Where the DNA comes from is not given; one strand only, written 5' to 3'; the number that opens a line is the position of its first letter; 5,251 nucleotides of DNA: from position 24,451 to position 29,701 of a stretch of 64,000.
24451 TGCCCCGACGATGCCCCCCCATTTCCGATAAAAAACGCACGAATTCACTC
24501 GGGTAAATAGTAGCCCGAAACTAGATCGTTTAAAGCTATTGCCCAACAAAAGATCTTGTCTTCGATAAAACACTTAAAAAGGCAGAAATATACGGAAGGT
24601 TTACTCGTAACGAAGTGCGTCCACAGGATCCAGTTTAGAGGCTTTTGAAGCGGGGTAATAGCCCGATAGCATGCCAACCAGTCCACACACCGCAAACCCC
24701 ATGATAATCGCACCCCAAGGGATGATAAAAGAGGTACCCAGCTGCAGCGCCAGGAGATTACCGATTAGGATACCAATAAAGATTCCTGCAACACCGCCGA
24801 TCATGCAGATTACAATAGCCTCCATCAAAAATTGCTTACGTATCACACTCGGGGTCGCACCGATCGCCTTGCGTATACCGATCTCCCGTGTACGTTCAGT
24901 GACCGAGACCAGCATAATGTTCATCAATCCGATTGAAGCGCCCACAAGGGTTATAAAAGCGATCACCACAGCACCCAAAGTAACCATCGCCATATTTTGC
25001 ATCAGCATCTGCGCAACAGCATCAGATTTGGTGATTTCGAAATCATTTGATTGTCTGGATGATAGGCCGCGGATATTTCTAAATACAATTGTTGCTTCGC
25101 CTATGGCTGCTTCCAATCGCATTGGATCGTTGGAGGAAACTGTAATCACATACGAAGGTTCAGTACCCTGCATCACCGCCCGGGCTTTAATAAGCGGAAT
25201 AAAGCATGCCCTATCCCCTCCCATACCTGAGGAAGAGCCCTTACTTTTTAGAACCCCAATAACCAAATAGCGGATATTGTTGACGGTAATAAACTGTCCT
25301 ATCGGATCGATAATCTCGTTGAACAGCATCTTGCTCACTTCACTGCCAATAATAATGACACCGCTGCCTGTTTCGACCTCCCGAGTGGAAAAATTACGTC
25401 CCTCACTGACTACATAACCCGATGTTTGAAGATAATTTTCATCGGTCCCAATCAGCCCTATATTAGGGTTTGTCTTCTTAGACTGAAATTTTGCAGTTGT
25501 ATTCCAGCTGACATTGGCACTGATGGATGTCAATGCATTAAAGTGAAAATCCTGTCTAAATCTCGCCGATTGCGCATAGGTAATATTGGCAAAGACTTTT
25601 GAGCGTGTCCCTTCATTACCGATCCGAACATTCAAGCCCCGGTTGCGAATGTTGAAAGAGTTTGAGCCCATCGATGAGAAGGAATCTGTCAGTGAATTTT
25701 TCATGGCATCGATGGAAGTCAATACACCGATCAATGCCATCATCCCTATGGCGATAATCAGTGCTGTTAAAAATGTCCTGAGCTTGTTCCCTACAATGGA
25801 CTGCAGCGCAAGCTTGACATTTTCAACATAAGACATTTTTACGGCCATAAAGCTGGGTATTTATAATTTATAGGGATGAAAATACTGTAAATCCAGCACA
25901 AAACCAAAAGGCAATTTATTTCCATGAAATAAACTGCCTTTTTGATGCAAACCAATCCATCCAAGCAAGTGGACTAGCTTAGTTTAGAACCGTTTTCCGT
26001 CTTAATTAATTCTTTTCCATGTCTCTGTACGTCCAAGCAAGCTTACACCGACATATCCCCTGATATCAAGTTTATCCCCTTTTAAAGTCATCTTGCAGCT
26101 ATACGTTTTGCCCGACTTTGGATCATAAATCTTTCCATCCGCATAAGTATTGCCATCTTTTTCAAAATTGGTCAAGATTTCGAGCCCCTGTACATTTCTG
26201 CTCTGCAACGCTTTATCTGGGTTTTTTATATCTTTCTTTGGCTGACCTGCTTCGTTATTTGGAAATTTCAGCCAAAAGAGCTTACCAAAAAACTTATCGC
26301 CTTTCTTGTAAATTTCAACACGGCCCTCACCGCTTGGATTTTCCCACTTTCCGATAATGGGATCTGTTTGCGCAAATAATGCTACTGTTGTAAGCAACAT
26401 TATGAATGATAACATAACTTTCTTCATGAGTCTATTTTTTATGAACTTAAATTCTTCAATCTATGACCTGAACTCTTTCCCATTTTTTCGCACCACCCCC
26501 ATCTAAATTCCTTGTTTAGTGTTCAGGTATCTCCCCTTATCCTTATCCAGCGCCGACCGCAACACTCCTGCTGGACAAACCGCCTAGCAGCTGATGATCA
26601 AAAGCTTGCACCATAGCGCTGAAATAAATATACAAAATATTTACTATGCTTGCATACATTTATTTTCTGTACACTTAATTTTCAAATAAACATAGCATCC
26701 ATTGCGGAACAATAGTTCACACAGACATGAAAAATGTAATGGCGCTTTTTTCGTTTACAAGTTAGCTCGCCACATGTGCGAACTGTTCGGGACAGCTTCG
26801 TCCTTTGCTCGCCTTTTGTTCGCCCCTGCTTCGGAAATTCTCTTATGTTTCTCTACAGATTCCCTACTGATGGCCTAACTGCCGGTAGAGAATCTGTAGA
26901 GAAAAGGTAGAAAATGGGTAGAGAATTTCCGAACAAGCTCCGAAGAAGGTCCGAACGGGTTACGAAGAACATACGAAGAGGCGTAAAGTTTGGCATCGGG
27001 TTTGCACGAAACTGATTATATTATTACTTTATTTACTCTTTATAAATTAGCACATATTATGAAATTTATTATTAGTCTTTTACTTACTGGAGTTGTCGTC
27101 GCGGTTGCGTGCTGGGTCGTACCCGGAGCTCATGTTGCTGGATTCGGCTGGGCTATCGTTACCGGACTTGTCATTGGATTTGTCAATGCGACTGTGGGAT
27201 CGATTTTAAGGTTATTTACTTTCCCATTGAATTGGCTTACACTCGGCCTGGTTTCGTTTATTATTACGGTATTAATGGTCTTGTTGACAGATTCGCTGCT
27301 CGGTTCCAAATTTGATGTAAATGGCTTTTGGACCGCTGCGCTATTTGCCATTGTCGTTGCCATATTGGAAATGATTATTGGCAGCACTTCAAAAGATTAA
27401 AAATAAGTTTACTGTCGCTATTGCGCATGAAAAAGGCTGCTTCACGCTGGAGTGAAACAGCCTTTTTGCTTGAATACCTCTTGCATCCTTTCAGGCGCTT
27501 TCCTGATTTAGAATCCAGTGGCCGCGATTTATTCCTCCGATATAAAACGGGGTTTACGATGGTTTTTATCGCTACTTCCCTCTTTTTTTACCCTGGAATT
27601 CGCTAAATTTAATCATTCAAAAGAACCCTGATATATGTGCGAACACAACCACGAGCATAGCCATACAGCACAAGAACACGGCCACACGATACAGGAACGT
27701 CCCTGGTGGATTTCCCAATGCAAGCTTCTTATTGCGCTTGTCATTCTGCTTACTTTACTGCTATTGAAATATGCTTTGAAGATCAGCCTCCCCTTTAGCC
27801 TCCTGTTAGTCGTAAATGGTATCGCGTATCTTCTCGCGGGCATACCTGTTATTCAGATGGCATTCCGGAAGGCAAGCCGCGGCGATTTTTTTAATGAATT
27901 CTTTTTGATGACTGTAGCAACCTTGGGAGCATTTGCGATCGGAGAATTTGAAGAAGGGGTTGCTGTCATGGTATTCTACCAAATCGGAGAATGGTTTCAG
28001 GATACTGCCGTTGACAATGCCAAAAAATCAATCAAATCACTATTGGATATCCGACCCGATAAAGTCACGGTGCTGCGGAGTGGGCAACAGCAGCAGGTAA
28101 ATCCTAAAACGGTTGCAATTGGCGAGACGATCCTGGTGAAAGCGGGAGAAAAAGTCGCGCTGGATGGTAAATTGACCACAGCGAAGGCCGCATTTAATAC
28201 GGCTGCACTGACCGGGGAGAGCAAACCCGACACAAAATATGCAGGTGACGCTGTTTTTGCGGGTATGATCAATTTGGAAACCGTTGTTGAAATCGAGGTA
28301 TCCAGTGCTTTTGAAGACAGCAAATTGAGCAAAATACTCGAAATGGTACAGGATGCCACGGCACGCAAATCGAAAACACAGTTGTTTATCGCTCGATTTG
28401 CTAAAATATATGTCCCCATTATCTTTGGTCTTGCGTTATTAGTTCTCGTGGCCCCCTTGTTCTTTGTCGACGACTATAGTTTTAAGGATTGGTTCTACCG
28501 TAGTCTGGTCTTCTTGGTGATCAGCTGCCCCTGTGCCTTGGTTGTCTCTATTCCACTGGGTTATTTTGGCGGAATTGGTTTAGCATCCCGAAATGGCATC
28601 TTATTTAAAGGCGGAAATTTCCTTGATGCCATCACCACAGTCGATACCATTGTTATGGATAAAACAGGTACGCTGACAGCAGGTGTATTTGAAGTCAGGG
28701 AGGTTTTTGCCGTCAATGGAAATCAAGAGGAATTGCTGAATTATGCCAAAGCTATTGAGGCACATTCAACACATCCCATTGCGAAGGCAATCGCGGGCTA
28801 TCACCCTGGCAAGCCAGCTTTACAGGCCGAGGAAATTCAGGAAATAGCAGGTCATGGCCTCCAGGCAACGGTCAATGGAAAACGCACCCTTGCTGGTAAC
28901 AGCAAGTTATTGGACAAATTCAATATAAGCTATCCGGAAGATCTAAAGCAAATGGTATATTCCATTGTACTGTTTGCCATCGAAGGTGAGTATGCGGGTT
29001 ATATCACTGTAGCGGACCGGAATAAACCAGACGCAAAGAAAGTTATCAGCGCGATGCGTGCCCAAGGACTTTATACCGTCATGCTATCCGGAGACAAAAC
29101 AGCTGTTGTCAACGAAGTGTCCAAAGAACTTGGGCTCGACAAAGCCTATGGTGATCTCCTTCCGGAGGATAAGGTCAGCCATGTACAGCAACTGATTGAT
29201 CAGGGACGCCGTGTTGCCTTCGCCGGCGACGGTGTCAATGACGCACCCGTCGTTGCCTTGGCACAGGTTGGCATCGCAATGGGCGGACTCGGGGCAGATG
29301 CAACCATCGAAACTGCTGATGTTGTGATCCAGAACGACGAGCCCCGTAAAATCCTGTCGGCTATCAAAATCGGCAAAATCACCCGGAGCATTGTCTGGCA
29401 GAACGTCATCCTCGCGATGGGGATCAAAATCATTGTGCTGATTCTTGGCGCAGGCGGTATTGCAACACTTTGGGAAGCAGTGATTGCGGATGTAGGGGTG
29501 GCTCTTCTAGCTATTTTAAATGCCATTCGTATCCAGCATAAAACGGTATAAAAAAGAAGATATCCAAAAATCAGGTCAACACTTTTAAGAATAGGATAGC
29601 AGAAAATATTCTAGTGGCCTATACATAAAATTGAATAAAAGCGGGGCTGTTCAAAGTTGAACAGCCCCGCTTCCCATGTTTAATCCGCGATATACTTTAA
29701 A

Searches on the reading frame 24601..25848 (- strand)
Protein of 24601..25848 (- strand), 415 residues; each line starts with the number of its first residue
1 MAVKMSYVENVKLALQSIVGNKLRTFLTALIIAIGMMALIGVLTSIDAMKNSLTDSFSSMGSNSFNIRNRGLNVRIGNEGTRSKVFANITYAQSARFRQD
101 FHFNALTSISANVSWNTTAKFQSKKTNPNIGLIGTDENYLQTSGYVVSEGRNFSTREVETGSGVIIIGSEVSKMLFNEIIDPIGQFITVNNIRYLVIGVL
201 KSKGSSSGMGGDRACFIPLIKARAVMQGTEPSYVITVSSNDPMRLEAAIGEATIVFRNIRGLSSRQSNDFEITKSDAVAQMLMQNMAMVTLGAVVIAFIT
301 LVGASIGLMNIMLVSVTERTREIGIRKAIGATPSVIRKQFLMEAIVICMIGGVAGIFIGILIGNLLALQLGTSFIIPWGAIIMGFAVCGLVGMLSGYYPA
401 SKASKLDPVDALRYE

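Call 11: search_protein_families(library=pfam, proteins=[window:24601-25848:-], max_evalue=0.001)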
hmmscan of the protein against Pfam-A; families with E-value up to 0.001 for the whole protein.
window:24601-25848:- (415 aa): 2 families
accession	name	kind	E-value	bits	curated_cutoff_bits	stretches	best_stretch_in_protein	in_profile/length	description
PF12704.14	MacB_PCD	-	1.5e-34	120.5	27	1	25-251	1-203/207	MacB-like periplasmic core domain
PF02687.27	FtsX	-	3.3e-24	85.7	25.5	1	295-408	2-120/120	FtsX-like permease C-terminal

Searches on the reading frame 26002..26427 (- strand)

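Call 11: search_protein_families(library=pfam, proteins=[window:26002-26427:-], max_evalue=0.001)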
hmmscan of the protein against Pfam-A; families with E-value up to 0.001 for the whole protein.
window:26002-26427:- (141 aa): 1 family
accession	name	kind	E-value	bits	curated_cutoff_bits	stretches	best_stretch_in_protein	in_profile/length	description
PF09917.15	DUF2147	-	5e-38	130.6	27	1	26-139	1-112/112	Uncharacterized protein conserved in bacteria (DUF2147)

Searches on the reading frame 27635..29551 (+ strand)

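Call 11: search_protein_families(library=pfam, proteins=[window:27635-29551:+], max_evalue=0.001)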
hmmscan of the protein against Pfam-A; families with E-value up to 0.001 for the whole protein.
window:27635-29551:+ (638 aa): 2 families
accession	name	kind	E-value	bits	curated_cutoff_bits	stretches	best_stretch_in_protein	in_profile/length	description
PF00122.25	E1-E2_ATPase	-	9.2e-44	149.6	28.1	1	140-319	3-180/181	E1-E2 ATPase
PF00702.32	Hydrolase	-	4e-26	93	26.4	1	336-540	1-187/191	haloacid dehalogenase-like hydrolase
